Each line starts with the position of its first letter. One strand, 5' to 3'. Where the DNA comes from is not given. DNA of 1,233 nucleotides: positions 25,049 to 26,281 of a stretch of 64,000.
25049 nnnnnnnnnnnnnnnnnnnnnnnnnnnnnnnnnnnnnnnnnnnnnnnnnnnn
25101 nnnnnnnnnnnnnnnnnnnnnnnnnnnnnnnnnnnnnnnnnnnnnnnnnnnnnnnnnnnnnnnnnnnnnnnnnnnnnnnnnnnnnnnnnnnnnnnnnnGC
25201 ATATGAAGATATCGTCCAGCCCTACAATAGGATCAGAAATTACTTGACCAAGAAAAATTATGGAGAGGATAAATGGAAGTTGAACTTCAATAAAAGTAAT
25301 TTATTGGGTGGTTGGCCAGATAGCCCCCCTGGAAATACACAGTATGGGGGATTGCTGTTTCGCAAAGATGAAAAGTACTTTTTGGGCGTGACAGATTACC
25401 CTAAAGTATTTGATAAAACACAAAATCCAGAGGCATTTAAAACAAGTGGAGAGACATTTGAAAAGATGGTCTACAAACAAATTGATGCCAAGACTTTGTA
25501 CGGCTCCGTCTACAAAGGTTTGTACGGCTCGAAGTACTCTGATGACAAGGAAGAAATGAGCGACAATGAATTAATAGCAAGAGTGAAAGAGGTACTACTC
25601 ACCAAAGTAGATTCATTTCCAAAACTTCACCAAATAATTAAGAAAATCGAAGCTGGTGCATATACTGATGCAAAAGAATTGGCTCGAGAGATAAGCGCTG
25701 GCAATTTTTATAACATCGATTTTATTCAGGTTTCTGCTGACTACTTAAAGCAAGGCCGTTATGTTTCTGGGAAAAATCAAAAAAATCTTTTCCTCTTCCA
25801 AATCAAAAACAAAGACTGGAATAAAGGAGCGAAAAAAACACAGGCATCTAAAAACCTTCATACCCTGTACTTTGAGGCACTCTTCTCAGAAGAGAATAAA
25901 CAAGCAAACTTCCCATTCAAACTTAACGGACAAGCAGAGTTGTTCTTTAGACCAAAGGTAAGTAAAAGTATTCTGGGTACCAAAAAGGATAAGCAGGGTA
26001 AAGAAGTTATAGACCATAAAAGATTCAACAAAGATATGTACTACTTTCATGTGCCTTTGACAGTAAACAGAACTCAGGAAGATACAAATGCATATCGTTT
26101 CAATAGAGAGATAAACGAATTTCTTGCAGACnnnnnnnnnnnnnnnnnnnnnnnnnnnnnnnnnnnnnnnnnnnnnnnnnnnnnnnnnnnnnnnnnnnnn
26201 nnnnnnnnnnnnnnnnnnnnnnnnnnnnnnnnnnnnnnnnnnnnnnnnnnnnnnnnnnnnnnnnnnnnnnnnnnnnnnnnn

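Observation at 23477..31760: Complete type V-A CRISPR-Cas12a locus (cas12a, cas4, cas1, cas2, array) as an AT-rich island in a moderate-GC genome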

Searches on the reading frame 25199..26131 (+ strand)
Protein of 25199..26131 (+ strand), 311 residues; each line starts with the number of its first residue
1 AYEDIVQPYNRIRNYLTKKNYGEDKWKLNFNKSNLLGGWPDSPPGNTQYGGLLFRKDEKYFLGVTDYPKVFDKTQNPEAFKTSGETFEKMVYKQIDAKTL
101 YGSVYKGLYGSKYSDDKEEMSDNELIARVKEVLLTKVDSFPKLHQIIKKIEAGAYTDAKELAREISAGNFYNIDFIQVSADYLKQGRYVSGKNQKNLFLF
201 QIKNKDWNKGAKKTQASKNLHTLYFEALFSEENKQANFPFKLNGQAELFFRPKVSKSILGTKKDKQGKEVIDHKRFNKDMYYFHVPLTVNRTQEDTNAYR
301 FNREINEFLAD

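Call 67: predict_structure(alignment_id=A3)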
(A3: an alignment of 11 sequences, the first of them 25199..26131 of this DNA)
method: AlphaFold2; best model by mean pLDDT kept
length: 311 residues; sequences in the alignment: 11
mean_pLDDT: 59.1   pTM: 0.46
mean pLDDT of the five models: 59.1, 57.2, 56.8, 52.6, 44.3
residues with pLDDT >= 90: 17; 70-90: 94; 50-70: 60; < 50: 140
segments of 3 or more residues with pLDDT < 50: 1-50, 104-115, 204-250, 281-311
pLDDT, mean of each block of 10 residues (from residue 1): 44 41 38 34 32 71 67 84 82 60 47 52 84 77 89 88 73 76 83 68 43 37 41 42 41 69 85 63 43 44 38 29
secondary structure, 60 per line:
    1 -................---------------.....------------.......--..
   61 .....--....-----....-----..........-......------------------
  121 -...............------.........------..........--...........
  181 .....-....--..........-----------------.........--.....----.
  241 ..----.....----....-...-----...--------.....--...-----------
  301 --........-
elements in order: H2-17 H33-37 E50-56 E59-65 H68-71 H77-80 E86-95 H97-102 H122-136 H143-151 H158-167 E170-179 H180-185 E187-190 E193-202 H220-228 H231-235 E240-242 E247-251 H256-259 E261-263 E269-271 E280-284 E287-289 H303-310

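Call 69: fold_search(model_id=the predicted structure, library=pdb)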
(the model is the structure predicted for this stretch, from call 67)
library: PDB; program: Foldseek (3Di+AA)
matches with E <= 10: 161; with E <= 0.001: 64
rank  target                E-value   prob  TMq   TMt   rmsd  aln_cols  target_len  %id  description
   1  8y0c_A                2.6e-12  1.00  0.35  0.11  20.6       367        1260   29  Crystal structure of FnCas12a in complex with pre-crRNA and 18nt target DNA (released 2025-01-01)
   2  8qwf_A                6.1e-12  1.00  0.35  0.12  20.5       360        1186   29  ReChb - crRNA - target dsDNA complex in the presence of collateral dsDNA (released 2024-10-02)
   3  8y0b_A                7.6e-12  1.00  0.35  0.12  20.2       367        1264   29  Crystal structure of FnCas12a in complex with pre-crRNA and 12nt target DNA (released 2025-01-01)
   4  6i1l_A                8.6e-12  1.00  0.35  0.11  20.3       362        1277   29  Crystal structure of FnCas12a in complex with a crRNA guide and ssDNA target (released 2019-01-23)
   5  6i1l_D                1.4e-11  1.00  0.32  0.11  19.4       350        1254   29  Crystal structure of FnCas12a in complex with a crRNA guide and ssDNA target (released 2019-01-23)
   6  6gte_A                4.1e-11  1.00  0.34  0.11  19.4       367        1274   29  Transient state structure of CRISPR-Cpf1 (Cas12a) I3 conformation (released 2018-12-19)
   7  8h9d_A                6.1e-11  1.00  0.33  0.12  17.9       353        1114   26  Crystal structure of Cas12a protein (released 2023-02-08)
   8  9mkt_A                6.1e-11  1.00  0.35  0.11  19.2       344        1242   31  FnoCas12a bridge helix variant state 1 (released 2026-02-11)
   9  8qwe_A                7.6e-11  1.00  0.35  0.12  20.1       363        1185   29  Ternary complex of ReChb - crRNA - target dsDNA (released 2024-10-02)
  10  5ng6_E                8.6e-11  1.00  0.36  0.12  18.4       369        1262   29  Crystal structure of FnCas12a bound to a crRNA (released 2017-06-14)
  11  9kwb_A                9.6e-11  1.00  0.36  0.12  17.6       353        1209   25  Cas12a-PCPS-dark (released 2025-07-16)
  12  5ng6_G                1.0e-10  1.00  0.34  0.11  18.4       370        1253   29  Crystal structure of FnCas12a bound to a crRNA (released 2017-06-14)
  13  5mga_A                1.1e-10  1.00  0.36  0.12  19.5       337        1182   30  Structure of the Cpf1 endonuclease R-loop complex after DNA cleavage (released 2017-06-21)
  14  9mkx_A                1.1e-10  1.00  0.34  0.11  19.3       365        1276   29  FnoCas12a bridge helix variant state 4b (released 2026-02-11)
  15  5nfv_A                1.2e-10  1.00  0.35  0.11  19.9       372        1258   28  Crystal structure of catalytically inactive FnCas12 mutant bound to an R-loop structure containing a pre-crRNA mimic a (released 2017-06-14)
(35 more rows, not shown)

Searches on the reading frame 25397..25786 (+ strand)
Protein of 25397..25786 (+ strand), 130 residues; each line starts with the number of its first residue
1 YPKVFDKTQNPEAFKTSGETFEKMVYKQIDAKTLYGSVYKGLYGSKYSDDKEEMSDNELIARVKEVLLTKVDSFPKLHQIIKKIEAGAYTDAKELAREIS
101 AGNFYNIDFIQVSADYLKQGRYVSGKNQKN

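Call 75: search_protein_representatives(alignment_id=A4)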
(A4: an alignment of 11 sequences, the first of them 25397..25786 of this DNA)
Query: 11 sequences, 136 profile positions. Proteins with E-value up to 0.001 (for the whole library): 24; up to 1e-10: 15; up to 1e-30: 2. The best 24 are listed.
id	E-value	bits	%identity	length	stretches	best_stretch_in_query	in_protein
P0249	6.0e-60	217.4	-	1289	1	1-135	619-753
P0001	4.4e-55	201.7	-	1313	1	1-130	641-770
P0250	1.5e-29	119.0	-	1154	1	2-122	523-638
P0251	7.8e-26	107.0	-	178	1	8-125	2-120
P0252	1.1e-25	106.5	-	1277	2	3-126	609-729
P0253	3.5e-25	104.8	-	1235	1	1-126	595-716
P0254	1.3e-24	103.1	-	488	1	2-121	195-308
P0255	2.0e-23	99.2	-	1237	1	3-121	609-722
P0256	2.3e-22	95.7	-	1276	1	2-129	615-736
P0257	7.9e-20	87.5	-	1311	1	1-127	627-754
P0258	1.0e-17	80.7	-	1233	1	4-122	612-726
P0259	1.1e-14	70.9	-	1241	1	10-119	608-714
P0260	2.3e-14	69.8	-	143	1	17-120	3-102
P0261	7.5e-13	64.9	-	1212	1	3-118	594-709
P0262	4.2e-12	62.5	-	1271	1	21-121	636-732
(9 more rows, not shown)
